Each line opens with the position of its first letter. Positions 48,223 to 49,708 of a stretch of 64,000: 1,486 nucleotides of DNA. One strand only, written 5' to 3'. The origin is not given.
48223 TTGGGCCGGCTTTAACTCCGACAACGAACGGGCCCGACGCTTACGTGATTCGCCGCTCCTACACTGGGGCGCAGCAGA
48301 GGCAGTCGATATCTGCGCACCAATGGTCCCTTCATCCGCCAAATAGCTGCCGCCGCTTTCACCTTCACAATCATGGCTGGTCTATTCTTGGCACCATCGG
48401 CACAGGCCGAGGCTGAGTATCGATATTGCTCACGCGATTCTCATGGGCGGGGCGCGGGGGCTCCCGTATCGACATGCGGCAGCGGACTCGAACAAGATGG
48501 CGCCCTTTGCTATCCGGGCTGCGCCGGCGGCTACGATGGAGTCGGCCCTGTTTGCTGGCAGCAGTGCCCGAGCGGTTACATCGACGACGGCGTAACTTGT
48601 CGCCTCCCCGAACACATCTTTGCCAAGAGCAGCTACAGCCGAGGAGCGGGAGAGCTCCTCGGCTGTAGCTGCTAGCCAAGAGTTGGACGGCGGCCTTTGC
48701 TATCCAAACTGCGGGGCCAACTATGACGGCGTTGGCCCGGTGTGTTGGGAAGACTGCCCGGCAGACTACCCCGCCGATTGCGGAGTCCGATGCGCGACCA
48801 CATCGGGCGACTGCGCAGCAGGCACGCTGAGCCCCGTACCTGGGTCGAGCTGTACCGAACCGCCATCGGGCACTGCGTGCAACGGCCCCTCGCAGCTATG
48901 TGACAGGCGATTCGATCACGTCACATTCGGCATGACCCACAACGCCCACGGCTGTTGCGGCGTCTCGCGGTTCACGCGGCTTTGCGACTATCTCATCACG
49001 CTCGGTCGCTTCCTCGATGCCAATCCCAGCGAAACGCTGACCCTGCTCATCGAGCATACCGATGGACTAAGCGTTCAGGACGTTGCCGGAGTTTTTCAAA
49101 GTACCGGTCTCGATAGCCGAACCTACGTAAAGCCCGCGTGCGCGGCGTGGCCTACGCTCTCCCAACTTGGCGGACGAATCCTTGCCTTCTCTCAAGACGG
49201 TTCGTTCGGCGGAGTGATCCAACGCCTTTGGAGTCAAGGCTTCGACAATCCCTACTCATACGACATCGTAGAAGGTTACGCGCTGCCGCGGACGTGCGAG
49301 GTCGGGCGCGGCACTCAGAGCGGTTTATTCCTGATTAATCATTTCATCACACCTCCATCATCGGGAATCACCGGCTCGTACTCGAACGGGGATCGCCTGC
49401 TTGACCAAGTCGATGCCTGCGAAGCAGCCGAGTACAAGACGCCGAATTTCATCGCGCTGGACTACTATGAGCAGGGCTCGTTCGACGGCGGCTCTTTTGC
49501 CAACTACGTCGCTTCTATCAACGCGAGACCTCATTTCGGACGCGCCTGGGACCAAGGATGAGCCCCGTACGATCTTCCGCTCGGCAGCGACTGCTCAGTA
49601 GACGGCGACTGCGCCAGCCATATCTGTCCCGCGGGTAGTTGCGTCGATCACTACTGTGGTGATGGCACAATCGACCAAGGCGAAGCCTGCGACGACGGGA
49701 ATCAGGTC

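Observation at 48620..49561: Secreted PI-PLC X-domain-like phosphodiesterase fused to cysteine-rich modules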

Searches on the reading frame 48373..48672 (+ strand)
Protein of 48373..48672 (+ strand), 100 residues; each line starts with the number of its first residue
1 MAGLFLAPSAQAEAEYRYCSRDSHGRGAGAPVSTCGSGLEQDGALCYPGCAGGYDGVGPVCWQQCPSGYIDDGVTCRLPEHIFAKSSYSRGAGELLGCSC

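Call 4: search_protein_families(library=pfam, proteins=[window:48373-48672:+], max_evalue=1)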
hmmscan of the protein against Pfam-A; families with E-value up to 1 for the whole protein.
window:48373-48672:+ (100 aa): 2 families
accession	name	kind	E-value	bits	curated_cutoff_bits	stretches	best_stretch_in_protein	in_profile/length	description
PF12662.13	cEGF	-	0.019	15.2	26.6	1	64-76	5-19/24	Complement Clr-like EGF-like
PF08180.16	BAGE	-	0.15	12.5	20.9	1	2-12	4-14/28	B melanoma antigen family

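Call 6: search_protein_families(library=ncbifam, proteins=[window:48373-48672:+], max_evalue=1)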
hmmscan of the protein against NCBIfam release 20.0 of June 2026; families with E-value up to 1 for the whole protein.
window:48373-48672:+ (100 aa): 0 families

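Call 42: predict_structure(alignment_id=A4)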
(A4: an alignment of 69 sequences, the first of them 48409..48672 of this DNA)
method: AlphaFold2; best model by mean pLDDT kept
length: 88 residues; sequences in the alignment: 69
mean_pLDDT: 76.9   pTM: 0.57
mean pLDDT of the five models: 76.9, 70.7, 69.0, 68.4, 63.6
residues with pLDDT >= 90: 23; 70-90: 38; 50-70: 19; < 50: 8
segments of 3 or more residues with pLDDT < 50: 84-88
pLDDT, mean of each block of 10 residues (from residue 1): 66 89 87 92 91 86 76 56 43
secondary structure, 60 per line:
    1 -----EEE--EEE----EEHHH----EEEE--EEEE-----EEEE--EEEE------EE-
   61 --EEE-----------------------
elements in order: E6-8 E11-13 E27-30 E33-36 E42-45 E48-51 E63-65

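Call 44: fold_search(model_id=the predicted structure, library=pdb)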
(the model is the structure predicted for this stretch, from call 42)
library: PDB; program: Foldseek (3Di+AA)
matches with E <= 10: 43; with E <= 0.001: 0
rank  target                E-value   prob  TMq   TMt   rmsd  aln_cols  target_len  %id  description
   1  1igr_A                2.3e+00  0.07  0.18  0.05   8.8        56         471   21  Type 1 Insulin-like growth factor receptor (DOMAINS 1-3) (released 1999-09-27)
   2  6gap_B                3.4e+00  0.08  0.27  0.13   7.0        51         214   16  Crystal structure of the T3D reovirus sigma1 coiled coil tail and body (released 2018-04-25)
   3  6gap_A                3.4e+00  0.06  0.25  0.12   7.1        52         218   17  Crystal structure of the T3D reovirus sigma1 coiled coil tail and body (released 2018-04-25)
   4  3gis_X                3.4e+00  0.03  0.17  0.14   9.6        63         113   25  Crystal Structure of Na-free Thrombin in Complex with Thrombomodulin (released 2009-08-18)
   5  7q3n_U                3.8e+00  0.03  0.18  0.09   9.5        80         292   19  Cryo-EM of the complex between human uromodulin (UMOD)/Tamm-Horsfall protein (THP) and the FimH lectin domain from uro (released 2022-03-16)
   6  2wb7_A                4.3e+00  0.08  0.21  0.05   4.5        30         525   17  pT26-6p (released 2009-03-03)
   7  6gao_B                4.3e+00  0.05  0.23  0.12   7.2        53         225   19  Crystal structure of the T1L reovirus sigma1 coiled coil tail and body (released 2018-04-25)
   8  6kbi_A                4.6e+00  0.04  0.19  0.05   9.9        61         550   23  Crystal structure of ErbB3 N418Q mutant (released 2020-07-01)
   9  3s6y_A                4.9e+00  0.05  0.26  0.10   7.2        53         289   17  Structure of reovirus attachment protein sigma1 in complex with alpha-2,6-sialyllactose (released 2011-11-23)
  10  9i1q_A                4.9e+00  0.05  0.19  0.04   8.2        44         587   23  HER3 receptor in complex with the Fab fragment of TK-hu A3 monoclonal antibody (released 2025-10-15)
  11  8emb_F                5.6e+00  0.01  0.15  0.07  11.3        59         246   19  X-ray crystal structure of Thermosynechococcus elongatus Si3 domain of RNA polymerase RpoC2 subunit (released 2022-11-09)
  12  6gap_C                6.0e+00  0.04  0.25  0.13   7.1        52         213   17  Crystal structure of the T3D reovirus sigma1 coiled coil tail and body (released 2018-04-25)
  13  8uur_A                6.4e+00  0.05  0.26  0.12   6.7        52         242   13  Structure of Serratia proteamaculans antifeeding prophage mini-fibre (AfpX13) (released 2025-08-27)
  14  3s6x_B                6.8e+00  0.04  0.26  0.10   7.2        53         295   17  Structure of reovirus attachment protein sigma1 in complex with alpha-2,3-sialyllactose (released 2011-11-23)
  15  4leo_C                6.8e+00  0.04  0.19  0.04   8.6        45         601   20  Crystal structure of anti-HER3 Fab RG7116 in complex with the extracellular domains of human Her3 (ERBB3) (released 2013-07-10)
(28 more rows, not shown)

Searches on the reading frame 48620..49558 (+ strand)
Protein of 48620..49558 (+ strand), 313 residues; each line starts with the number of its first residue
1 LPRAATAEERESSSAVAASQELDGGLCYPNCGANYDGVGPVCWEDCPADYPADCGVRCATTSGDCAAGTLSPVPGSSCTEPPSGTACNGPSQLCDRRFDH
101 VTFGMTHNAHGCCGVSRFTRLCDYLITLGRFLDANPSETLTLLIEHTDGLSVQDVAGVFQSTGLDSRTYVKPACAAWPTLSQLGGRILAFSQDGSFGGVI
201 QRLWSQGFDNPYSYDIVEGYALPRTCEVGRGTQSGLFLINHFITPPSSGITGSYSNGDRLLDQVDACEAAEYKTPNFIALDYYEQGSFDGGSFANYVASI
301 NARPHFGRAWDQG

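Call 4: search_protein_families(library=pfam, proteins=[window:48620-49558:+], max_evalue=1)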
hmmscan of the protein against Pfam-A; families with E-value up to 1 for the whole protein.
window:48620-49558:+ (313 aa): 0 families

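Call 5: search_solved_structures(query=window:48620-49558:+, max_evalue=10, show_alignments=3)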
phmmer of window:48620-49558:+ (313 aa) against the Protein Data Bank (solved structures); distinct sequences matched with E-value up to 10: 2.
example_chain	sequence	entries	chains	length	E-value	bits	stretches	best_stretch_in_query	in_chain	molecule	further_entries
4oyy_A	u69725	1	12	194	0.14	14.5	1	199-297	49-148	Cutinase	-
4oyl_A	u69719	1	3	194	0.56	12.5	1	199-297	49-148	Cutinase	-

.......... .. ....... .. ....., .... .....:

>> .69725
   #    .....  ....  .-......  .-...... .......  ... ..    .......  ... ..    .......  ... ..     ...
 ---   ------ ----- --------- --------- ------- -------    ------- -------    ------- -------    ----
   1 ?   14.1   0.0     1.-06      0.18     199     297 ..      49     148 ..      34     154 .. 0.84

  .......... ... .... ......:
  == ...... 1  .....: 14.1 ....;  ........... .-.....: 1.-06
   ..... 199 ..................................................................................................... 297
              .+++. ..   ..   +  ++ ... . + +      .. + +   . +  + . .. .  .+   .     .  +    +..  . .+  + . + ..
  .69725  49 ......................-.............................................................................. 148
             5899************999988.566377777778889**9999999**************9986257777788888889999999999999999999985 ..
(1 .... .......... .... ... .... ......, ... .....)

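Call 6: search_protein_families(library=ncbifam, proteins=[window:48620-49558:+], max_evalue=1)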
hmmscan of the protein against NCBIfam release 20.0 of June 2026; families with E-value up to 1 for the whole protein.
window:48620-49558:+ (313 aa): 0 families
